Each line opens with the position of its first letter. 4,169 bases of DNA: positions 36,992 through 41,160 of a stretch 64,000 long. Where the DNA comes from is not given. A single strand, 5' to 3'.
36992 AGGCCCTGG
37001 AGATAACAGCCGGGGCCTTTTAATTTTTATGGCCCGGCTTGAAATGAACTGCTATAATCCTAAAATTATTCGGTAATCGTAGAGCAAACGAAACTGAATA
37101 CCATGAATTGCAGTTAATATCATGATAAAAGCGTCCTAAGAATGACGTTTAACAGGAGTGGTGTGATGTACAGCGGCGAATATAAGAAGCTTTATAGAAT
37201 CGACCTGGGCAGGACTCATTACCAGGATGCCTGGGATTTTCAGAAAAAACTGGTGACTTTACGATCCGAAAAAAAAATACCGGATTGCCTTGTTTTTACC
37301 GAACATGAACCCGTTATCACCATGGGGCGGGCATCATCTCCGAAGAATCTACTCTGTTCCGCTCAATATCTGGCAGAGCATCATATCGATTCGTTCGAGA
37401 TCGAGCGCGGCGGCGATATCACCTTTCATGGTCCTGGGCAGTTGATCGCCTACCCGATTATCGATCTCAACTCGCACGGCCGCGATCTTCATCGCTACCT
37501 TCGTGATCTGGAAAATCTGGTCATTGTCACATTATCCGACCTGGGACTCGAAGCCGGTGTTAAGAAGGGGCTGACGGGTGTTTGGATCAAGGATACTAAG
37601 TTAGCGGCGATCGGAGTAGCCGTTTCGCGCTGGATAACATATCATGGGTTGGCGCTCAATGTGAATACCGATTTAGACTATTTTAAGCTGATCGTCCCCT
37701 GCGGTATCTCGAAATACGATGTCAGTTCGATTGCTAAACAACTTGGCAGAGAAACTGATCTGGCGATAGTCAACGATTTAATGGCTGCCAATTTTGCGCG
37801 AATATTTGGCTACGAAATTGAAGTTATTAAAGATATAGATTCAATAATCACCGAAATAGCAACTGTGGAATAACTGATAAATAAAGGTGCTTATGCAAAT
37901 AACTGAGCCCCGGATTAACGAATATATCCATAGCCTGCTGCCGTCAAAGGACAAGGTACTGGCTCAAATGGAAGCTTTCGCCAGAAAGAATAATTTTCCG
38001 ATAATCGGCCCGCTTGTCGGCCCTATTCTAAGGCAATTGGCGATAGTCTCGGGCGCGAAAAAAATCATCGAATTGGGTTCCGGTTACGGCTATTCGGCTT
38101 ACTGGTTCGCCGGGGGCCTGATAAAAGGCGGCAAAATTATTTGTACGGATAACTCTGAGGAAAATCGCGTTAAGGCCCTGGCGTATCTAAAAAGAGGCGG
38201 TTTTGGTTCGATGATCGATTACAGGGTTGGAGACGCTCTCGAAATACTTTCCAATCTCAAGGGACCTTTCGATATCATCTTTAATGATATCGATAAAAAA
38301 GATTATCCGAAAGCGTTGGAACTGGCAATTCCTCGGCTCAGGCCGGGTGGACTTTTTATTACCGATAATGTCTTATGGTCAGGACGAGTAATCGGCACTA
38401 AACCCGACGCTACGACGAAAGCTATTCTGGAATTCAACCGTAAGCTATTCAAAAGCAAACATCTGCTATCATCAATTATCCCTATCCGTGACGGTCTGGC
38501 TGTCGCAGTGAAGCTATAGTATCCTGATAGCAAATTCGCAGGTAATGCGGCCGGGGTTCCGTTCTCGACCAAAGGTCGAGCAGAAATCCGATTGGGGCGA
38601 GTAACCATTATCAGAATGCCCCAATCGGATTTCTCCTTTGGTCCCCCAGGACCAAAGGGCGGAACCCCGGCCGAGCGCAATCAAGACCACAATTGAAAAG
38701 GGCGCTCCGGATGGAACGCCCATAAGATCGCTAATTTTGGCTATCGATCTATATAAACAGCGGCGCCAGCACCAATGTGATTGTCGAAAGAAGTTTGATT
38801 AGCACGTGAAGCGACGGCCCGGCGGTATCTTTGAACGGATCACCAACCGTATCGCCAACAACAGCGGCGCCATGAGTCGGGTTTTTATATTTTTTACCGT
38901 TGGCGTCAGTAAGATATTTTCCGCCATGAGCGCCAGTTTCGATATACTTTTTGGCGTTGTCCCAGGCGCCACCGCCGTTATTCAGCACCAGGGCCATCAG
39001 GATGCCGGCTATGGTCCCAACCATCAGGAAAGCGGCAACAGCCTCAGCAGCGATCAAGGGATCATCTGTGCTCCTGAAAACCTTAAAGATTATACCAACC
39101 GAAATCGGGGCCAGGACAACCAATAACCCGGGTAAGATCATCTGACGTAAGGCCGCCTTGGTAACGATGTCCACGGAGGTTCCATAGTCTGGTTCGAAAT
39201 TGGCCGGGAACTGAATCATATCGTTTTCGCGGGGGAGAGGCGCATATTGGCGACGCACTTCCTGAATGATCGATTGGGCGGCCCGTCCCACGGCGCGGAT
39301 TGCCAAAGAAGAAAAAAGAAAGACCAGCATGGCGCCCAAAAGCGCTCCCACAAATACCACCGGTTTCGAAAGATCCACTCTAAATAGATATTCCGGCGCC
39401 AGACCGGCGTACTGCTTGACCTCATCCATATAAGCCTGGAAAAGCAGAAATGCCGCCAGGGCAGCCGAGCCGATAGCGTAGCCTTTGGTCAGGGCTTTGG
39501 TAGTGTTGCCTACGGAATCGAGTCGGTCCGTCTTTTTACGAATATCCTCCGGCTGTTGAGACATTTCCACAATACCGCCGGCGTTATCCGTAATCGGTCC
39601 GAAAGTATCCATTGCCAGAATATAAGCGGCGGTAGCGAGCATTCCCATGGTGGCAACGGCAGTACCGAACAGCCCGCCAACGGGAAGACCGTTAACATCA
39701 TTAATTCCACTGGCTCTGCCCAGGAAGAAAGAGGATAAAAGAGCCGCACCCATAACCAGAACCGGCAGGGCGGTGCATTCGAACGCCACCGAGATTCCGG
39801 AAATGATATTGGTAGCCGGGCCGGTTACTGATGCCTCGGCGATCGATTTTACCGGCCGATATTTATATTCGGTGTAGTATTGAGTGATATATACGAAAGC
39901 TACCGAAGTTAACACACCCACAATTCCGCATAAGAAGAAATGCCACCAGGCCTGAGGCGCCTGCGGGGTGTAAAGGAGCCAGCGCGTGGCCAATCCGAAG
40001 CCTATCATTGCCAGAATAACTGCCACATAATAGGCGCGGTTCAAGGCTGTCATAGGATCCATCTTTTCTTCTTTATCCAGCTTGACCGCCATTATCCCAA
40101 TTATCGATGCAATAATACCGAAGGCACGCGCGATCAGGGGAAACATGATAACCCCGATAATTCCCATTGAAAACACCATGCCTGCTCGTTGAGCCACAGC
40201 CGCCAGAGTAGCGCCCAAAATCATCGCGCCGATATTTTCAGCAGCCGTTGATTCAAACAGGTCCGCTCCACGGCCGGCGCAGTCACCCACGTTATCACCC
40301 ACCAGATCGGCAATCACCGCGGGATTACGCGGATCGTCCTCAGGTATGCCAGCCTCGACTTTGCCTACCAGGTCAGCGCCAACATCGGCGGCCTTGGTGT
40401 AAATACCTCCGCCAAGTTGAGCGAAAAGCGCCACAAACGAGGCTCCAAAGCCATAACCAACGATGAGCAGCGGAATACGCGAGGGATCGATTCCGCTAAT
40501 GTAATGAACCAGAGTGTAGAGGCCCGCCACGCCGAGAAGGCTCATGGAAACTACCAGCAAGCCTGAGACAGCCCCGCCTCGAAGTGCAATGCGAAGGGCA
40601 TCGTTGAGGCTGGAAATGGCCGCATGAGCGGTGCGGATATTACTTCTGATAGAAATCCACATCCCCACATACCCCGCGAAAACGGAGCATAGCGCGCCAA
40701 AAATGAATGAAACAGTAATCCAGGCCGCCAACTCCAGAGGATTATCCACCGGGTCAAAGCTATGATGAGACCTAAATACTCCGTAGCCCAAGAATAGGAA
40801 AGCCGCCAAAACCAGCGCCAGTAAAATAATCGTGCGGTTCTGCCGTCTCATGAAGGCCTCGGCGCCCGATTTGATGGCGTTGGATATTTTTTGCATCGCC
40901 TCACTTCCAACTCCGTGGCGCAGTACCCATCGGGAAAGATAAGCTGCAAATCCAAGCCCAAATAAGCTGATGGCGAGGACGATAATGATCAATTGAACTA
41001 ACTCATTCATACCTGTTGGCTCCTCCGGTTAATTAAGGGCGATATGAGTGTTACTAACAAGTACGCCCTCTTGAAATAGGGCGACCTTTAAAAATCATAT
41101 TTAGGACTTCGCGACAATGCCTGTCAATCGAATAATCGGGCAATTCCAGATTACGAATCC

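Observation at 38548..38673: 126-nt perfect four-helix cloverleaf palindrome between convergent genes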

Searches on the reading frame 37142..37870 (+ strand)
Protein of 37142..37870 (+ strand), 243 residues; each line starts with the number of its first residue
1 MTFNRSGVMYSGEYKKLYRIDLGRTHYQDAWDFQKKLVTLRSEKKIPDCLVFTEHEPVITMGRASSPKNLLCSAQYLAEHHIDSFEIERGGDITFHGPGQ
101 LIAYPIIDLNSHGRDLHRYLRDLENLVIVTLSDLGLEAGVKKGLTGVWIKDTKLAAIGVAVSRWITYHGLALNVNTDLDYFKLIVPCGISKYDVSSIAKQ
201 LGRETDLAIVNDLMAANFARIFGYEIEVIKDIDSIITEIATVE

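Call 72: search_protein_families(library=pfam, proteins=[window:37142-37870:+], max_evalue=0.00001)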
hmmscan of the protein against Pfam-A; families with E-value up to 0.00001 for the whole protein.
window:37142-37870:+ (243 aa): 1 family
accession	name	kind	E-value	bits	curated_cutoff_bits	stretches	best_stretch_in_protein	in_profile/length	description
PF21948.1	LplA-B_cat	-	5.4e-49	167.3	27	1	27-218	2-199/200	Lipoyl protein ligase A/B catalytic domain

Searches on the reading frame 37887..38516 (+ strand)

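Call 72: search_protein_families(library=pfam, proteins=[window:37887-38516:+], max_evalue=0.00001)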
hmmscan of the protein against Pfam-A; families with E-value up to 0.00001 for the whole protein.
window:37887-38516:+ (210 aa): 4 families
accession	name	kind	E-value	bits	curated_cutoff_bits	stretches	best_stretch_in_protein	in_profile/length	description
PF01596.23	Methyltransf_3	-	8.9e-33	113.8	22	1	24-209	10-203/204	O-methyltransferase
PF13578.12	Methyltransf_24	-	9.2e-14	52.7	26.3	1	61-162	1-105/105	Methyltransferase domain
PF13649.12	Methyltransf_25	-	1.8e-06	29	27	1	60-155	1-97/97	Methyltransferase domain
PF13847.12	Methyltransf_31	-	4.4e-06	26.9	27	1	56-162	3-112/145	Methyltransferase domain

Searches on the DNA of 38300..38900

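Call 4: search_rna_families(source=window, start=38300, end=38900, threshold=evalue, max_evalue=10, show_alignments=2)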
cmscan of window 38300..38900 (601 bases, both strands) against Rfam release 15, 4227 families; matches with E-value up to 10: 6.
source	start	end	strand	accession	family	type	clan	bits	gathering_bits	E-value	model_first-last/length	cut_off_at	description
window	38546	38675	+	RF03379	mir-4667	Gene; miRNA;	-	18.5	68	1.6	1-93/93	no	mir-4667 microRNA precursor family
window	38321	38355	+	RF01872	MEG3_2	Gene; lncRNA;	-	14.7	60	2.6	75-105/105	no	Maternally expressed 3 conserved region 2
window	38584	38632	-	RF03257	mir-4427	Gene; miRNA;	-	14.7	86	6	1-68/68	no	mir-4427 microRNA precursor family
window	38528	38637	+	RF03016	RT-12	Gene; sRNA;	-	14.3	44.2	9.5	1-117/117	no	RT-12 RNA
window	38594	38622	+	RF02050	STnc470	Gene; sRNA;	-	11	80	2.6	113-141/226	no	Salmonella enterica sRNA STnc470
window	38757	38848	-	RF01953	SOX2OT_exon3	Gene; lncRNA;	-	10.9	70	0.8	182-276/276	no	SOX2 overlapping transcript exon 3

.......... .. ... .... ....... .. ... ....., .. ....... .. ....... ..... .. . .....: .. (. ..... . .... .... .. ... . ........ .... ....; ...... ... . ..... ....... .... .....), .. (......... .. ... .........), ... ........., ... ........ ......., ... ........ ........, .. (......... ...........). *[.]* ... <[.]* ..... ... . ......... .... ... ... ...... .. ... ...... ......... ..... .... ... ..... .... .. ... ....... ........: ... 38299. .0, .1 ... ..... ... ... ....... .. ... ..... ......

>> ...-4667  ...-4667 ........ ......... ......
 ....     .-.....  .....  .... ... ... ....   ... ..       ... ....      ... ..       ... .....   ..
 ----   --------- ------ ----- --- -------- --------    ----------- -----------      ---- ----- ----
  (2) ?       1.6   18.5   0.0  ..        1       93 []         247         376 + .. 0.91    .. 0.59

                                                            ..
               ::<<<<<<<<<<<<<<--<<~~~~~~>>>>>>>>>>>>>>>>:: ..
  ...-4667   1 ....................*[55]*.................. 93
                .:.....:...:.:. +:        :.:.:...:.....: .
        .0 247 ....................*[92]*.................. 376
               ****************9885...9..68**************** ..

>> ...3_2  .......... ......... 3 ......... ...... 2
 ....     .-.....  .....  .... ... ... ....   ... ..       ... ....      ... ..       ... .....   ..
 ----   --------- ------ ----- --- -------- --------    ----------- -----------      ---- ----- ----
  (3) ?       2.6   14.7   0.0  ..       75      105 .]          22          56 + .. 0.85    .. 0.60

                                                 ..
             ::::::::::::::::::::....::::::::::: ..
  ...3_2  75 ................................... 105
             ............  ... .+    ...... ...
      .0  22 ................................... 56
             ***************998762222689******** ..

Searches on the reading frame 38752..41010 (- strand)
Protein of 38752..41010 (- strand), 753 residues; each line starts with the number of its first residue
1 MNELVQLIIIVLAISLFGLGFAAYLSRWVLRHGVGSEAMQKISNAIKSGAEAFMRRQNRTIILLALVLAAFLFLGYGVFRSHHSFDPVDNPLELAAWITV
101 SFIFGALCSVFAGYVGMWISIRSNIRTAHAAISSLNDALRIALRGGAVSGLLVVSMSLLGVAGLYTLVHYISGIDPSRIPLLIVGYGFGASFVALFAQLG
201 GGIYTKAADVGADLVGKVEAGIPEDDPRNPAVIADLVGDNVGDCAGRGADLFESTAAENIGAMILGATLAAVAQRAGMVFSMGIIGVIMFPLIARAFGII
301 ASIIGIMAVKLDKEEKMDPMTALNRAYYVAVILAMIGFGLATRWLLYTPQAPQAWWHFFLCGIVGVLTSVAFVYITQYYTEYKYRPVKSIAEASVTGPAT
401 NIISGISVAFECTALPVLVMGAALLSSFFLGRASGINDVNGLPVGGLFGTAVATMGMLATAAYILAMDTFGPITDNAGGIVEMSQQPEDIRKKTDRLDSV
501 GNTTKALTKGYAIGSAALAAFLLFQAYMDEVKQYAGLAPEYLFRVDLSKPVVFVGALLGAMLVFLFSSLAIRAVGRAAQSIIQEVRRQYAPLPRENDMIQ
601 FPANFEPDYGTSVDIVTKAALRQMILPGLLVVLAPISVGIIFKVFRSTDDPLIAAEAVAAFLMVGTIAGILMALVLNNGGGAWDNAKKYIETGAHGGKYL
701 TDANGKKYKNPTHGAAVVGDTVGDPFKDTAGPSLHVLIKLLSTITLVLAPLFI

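Call 72: search_protein_families(library=pfam, proteins=[window:38752-41010:-], max_evalue=0.00001)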
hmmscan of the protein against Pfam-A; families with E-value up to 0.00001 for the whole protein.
window:38752-41010:- (753 aa): 1 family
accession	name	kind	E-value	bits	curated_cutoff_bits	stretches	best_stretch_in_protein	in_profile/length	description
PF03030.21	H_PPase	-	1.7e-250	833.6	29.7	1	17-748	2-645/645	Inorganic H+ pyrophosphatase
